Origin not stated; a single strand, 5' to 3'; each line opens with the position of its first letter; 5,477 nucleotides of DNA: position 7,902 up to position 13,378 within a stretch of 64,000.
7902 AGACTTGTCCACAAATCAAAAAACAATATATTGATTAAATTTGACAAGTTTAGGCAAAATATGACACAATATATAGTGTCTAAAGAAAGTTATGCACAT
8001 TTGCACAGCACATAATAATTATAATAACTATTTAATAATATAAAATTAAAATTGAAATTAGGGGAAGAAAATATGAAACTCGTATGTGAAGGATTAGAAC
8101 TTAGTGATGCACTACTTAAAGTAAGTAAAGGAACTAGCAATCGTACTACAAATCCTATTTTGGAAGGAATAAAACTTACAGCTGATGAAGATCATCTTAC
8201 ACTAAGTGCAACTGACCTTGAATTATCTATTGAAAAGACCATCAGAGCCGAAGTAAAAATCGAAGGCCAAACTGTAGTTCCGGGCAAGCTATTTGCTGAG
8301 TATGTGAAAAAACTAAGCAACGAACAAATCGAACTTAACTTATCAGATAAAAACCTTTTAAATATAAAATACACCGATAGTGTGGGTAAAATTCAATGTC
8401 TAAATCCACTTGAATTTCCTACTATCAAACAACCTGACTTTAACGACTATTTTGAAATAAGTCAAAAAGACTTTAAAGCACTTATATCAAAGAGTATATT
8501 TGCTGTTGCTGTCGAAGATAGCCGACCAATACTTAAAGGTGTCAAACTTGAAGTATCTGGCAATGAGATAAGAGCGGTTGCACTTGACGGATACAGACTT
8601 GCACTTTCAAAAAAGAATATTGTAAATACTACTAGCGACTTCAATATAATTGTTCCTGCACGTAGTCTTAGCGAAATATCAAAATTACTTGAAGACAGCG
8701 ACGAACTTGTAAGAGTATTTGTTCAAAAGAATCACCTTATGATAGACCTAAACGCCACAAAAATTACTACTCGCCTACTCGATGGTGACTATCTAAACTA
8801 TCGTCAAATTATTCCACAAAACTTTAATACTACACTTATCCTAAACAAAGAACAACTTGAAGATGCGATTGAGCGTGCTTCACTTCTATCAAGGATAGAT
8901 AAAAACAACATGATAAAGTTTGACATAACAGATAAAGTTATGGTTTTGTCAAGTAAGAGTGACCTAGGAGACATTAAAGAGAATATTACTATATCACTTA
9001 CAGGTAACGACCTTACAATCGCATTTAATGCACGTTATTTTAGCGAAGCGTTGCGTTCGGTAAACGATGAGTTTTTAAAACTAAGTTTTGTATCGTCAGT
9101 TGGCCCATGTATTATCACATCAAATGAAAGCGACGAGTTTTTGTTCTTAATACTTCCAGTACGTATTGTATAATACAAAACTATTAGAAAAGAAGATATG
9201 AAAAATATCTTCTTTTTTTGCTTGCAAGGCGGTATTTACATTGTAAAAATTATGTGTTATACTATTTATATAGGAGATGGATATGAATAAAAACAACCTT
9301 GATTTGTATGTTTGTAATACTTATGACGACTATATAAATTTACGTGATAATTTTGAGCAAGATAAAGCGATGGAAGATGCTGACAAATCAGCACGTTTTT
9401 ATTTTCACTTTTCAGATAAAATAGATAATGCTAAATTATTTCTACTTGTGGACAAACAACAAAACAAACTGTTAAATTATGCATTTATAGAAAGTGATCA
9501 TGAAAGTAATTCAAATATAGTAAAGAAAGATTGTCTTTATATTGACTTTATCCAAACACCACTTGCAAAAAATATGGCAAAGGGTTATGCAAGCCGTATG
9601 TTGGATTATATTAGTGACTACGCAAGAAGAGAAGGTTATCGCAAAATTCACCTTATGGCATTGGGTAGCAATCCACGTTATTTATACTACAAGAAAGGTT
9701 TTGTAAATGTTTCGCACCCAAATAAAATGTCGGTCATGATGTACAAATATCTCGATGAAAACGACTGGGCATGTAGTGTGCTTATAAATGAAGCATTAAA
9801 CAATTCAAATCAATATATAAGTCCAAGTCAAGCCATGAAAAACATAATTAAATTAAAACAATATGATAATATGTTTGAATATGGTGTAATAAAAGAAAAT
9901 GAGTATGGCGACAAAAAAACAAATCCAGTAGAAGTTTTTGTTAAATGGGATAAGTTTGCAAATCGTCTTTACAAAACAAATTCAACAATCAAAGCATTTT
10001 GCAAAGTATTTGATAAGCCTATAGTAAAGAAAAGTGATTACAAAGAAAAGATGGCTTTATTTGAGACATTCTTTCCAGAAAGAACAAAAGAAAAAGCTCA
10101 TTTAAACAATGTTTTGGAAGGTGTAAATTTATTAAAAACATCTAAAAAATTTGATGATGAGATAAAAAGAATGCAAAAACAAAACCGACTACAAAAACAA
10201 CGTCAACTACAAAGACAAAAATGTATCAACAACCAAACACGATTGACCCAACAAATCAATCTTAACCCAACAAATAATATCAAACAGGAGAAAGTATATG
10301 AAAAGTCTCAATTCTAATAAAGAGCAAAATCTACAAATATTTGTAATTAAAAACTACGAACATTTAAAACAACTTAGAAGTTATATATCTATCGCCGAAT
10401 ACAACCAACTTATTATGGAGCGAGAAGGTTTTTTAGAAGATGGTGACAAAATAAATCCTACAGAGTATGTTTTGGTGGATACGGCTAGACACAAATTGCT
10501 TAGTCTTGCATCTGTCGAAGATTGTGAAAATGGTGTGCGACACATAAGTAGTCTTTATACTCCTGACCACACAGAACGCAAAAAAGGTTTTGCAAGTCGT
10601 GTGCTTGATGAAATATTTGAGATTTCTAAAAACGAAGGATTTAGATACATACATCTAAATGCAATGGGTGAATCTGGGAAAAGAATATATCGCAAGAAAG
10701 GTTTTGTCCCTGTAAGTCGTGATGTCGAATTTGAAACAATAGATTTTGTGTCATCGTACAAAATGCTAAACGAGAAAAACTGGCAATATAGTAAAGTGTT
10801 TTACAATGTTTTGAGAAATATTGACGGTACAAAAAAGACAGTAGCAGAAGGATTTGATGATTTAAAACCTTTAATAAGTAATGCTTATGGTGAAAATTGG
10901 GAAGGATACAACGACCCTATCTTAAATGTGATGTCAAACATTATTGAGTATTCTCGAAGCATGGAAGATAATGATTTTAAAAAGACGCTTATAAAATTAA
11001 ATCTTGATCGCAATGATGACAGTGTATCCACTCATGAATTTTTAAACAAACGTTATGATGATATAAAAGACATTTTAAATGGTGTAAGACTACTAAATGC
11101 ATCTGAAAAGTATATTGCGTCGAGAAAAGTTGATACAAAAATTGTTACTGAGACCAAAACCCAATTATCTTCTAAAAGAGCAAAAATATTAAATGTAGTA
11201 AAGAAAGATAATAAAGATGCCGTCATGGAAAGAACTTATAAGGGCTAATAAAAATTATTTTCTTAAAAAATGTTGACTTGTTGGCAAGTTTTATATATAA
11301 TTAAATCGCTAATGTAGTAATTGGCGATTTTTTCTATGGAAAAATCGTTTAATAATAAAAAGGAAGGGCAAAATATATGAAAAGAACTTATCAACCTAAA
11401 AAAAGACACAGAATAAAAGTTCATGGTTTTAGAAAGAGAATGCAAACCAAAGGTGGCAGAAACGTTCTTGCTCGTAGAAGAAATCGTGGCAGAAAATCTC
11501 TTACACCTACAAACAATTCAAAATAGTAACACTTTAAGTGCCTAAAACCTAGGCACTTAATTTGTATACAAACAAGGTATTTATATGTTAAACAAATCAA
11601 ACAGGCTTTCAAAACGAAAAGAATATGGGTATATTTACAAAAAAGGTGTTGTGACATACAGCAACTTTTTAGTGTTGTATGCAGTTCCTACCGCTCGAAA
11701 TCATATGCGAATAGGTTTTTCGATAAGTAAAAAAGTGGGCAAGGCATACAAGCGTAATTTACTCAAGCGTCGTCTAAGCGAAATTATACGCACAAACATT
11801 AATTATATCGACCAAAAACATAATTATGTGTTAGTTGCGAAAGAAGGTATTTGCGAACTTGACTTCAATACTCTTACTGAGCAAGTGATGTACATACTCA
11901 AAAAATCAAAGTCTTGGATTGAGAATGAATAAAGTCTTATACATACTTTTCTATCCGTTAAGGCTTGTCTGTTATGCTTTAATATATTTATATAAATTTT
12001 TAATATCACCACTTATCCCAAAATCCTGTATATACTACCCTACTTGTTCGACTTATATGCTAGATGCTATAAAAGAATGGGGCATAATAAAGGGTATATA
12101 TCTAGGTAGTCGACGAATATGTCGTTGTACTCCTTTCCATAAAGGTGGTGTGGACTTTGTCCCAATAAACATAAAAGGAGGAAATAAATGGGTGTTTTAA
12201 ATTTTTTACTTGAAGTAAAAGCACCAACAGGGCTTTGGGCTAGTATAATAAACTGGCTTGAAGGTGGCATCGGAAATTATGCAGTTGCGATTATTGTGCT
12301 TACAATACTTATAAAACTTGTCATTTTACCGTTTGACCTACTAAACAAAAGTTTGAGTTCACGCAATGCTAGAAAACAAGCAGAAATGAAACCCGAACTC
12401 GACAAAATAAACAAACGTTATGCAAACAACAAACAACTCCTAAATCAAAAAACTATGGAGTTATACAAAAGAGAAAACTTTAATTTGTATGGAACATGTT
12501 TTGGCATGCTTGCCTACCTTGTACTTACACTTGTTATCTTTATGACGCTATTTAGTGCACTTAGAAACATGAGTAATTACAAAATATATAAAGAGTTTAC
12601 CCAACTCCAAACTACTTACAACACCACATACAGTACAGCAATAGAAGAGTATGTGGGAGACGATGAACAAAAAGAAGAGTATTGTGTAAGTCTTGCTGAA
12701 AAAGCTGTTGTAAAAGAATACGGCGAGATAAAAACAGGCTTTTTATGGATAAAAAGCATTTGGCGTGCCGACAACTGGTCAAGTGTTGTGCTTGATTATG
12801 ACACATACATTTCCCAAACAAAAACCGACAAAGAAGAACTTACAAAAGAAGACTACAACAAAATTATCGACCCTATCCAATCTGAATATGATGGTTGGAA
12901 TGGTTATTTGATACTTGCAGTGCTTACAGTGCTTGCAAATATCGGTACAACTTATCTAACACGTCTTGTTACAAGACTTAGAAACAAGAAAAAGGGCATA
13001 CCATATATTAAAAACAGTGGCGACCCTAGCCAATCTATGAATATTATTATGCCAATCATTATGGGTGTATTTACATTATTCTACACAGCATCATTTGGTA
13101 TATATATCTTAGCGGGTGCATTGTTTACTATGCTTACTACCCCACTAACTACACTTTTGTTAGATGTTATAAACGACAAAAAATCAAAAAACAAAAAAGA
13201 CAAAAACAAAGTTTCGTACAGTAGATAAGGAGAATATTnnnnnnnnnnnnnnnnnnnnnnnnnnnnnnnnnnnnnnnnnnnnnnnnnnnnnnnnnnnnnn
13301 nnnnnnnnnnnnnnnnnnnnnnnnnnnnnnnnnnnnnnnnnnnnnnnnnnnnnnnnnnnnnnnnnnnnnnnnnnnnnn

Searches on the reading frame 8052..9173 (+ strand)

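Call 7: search_protein_families(library=ncbifam, max_evalue=1e-10, proteins=[window:8052-9173:+])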
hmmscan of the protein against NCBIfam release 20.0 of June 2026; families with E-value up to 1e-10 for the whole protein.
window:8052-9173:+ (373 aa): 3 families
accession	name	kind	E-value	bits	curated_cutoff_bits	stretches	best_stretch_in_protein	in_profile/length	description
TIGR00663.1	dnan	equivalog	2.6e-86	289.9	137.65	1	8-371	1-366/367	DNA polymerase III subunit beta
NF004184.0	PRK05643.3-2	equivalog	3.5e-46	157.8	443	1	8-371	1-374/375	DNA polymerase III subunit beta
NF011508.0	PRK14946.1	equivalog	5.1e-22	78.6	513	1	17-364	10-358/366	DNA polymerase III subunit beta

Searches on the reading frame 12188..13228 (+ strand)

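Call 4: search_protein_families(library=ncbifam, proteins=[window:12188-13228:+])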
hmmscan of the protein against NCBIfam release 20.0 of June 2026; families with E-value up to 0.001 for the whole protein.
window:12188-13228:+ (346 aa): 18 families
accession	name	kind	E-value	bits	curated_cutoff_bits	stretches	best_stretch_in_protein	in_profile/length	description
TIGR03592.1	yidC_oxa1_cterm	subfamily_domain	1.6e-30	106.6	84.3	1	30-318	1-186/191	membrane protein insertase YidC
NF002352.0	PRK01318.1-3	equivalog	1.9e-18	66.9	447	1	20-124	361-457/562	membrane protein insertase YidC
NF002353.0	PRK01318.1-4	equivalog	4.4e-17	61.9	365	1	20-110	366-452/596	membrane protein insertase YidC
NF002357.0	PRK01318.2-4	equivalog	6.3e-16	58.2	479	1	20-127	324-423/532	membrane protein insertase YidC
NF002351.0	PRK01318.1-1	equivalog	1.5e-15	57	740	1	20-125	342-439/545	membrane protein insertase YidC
NF002355.0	PRK01318.2-2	equivalog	4.1e-15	55.3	891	1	28-122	394-483/602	membrane protein insertase YidC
NF002356.0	PRK01318.2-3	equivalog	1.7e-14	53.2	460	1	19-124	361-464/627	membrane protein insertase YidC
NF002350.0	PRK01315.1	equivalog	5.5e-14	52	282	1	30-130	41-134/329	membrane protein insertase YidC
NF002803.0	PRK02944.1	equivalog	1.1e-13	51.2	377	1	28-121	55-149/255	YidC family membrane integrase SpoIIIJ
NF002734.0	PRK02654.1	equivalog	1.2e-11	44.2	324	1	20-129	16-128/384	membrane protein insertase YidC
NF002687.0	PRK02463.1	equivalog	1.9e-11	43.4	425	1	29-131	59-159/307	membrane protein insertase YidC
NF002354.0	PRK01318.2-1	equivalog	5.9e-11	41.5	1094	1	21-128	343-446/548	membrane protein insertase YidC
NF002899.0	PRK03449.1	equivalog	3.5e-10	39.5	276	1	30-148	31-139/359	membrane protein insertase YidC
NF002359.0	PRK01318.2-6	equivalog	7.5e-10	37.7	600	1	29-124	378-469/624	membrane protein insertase YidC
NF002567.0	PRK02201.1-2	equivalog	2.1e-09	36.6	452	1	20-131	411-525/651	membrane protein insertase YidC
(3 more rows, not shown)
